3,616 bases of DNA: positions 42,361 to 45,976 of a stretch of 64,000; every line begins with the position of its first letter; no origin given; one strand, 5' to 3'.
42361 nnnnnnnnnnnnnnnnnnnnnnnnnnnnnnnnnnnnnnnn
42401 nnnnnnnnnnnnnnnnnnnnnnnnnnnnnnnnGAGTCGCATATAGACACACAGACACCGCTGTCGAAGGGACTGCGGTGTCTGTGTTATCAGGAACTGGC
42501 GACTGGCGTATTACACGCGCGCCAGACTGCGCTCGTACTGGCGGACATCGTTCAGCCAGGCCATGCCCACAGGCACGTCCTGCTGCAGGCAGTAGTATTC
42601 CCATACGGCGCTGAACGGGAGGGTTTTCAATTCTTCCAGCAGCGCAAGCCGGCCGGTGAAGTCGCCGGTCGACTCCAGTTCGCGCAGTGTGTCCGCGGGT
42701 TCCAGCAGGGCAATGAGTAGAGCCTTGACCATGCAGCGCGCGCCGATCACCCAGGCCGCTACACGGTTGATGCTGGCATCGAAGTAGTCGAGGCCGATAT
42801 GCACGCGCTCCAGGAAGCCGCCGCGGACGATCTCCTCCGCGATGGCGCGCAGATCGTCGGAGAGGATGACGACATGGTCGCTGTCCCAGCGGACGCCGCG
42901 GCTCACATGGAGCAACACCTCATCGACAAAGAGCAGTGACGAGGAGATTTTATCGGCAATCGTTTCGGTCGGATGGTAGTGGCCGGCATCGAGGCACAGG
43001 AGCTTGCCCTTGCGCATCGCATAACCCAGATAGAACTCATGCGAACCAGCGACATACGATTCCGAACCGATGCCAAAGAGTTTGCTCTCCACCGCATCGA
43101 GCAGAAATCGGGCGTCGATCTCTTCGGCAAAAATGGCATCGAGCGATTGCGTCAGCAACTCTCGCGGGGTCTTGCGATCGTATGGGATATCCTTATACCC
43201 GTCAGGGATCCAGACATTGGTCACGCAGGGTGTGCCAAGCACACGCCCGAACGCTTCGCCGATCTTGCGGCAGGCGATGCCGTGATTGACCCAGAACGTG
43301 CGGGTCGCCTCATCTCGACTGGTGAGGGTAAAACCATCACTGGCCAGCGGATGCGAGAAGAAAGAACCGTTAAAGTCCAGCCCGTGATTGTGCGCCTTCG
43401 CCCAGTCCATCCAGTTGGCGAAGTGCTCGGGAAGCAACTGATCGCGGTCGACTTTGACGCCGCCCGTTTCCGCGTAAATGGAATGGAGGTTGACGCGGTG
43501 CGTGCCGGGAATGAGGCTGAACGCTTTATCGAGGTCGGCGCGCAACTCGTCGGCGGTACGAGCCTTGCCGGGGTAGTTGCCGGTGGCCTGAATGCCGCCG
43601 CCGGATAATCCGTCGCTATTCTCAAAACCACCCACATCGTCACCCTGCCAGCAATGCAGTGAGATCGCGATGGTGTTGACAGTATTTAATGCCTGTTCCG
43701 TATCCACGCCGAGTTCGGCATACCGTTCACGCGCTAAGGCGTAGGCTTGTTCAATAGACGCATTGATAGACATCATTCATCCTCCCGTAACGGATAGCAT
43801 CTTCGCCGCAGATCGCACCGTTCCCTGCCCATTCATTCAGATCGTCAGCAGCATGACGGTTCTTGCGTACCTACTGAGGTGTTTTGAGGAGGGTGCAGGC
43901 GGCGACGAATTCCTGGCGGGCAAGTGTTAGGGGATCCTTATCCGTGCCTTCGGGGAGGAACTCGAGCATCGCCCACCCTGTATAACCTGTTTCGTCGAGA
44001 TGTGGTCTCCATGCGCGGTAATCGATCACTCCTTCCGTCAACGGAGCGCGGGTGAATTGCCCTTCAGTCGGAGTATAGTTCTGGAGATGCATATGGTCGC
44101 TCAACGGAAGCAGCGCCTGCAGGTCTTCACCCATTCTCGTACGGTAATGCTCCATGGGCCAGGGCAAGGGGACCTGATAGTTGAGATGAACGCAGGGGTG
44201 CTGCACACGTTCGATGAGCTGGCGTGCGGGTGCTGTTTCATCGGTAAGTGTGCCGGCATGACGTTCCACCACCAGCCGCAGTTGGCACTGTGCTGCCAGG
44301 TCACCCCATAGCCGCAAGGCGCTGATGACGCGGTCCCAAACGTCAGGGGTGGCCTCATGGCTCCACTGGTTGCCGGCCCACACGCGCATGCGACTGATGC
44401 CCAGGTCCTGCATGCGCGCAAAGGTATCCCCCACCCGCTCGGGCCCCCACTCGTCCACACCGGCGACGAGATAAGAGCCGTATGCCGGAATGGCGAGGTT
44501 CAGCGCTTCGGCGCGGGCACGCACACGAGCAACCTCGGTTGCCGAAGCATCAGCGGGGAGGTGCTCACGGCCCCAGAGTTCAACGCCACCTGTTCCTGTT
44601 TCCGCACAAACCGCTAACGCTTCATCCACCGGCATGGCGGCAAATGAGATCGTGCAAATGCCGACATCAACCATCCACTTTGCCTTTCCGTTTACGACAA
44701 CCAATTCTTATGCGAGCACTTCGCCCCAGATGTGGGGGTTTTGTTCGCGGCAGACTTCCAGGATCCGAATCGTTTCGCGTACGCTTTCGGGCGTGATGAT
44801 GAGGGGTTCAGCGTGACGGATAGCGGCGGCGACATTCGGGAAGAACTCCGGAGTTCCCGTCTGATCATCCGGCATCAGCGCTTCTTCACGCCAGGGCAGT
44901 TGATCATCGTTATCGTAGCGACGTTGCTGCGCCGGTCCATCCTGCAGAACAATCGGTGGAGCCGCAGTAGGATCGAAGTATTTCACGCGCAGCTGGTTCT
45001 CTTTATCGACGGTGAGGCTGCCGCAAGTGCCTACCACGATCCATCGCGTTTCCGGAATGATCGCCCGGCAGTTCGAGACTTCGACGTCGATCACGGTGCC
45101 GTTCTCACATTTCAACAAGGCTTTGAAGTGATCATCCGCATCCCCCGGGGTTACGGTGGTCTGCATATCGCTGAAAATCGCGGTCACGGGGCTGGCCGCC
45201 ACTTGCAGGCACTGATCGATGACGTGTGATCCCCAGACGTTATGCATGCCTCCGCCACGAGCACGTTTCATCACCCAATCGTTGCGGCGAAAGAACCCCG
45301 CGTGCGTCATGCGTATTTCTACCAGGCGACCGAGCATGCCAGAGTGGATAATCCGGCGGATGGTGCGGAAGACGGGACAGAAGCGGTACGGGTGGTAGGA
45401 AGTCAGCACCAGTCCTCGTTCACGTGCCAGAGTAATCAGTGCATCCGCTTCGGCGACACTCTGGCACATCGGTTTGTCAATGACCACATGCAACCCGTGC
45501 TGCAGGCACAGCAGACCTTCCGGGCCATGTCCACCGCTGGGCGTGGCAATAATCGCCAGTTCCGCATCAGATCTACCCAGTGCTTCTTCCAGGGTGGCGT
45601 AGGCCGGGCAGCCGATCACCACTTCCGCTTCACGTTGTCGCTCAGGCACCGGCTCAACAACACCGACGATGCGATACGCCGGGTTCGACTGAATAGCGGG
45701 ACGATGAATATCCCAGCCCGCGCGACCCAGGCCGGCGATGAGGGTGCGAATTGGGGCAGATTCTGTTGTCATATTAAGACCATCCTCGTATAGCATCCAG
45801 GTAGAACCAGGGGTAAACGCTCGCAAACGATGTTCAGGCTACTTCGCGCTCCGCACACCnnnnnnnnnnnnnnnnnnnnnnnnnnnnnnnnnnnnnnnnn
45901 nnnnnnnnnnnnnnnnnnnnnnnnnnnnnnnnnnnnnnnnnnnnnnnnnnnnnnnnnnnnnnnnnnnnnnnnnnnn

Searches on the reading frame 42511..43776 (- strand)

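Call 20: search_protein_families(library=pfam, proteins=[window:42511-43776:-], max_evalue=0.001)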
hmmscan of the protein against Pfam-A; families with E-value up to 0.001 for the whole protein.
window:42511-43776:- (421 aa): 1 family
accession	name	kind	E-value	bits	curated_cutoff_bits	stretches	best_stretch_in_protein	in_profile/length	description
PF06134.17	RhaA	-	4.2e-204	678.9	22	1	7-417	2-412/417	L-rhamnose isomerase (RhaA)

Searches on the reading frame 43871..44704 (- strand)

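Call 20: search_protein_families(library=pfam, proteins=[window:43871-44704:-], max_evalue=0.001)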
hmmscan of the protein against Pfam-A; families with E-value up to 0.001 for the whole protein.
window:43871-44704:- (277 aa): 1 family
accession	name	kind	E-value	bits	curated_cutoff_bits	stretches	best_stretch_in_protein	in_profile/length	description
PF01261.30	AP_endonuc_2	-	9.1e-27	94.8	31.1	1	31-257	2-234/249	Xylose isomerase-like TIM barrel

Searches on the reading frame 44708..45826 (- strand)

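Call 20: search_protein_families(library=pfam, proteins=[window:44708-45826:-], max_evalue=0.001)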
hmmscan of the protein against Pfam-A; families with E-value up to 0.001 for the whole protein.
window:44708-45826:- (372 aa): 3 families
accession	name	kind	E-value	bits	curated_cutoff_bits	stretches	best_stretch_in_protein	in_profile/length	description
PF22725.1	GFO_IDH_MocA_C3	-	8e-22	78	27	1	153-271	1-123/124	GFO/IDH/MocA C-terminal domain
PF01408.29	GFO_IDH_MocA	-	8.2e-22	78.6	24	1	26-144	1-119/120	Oxidoreductase family, NAD-binding Rossmann fold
PF02894.22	GFO_IDH_MocA_C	-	5.6e-08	33.3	22.9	1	158-362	2-209/218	Oxidoreductase family, C-terminal alpha/beta domain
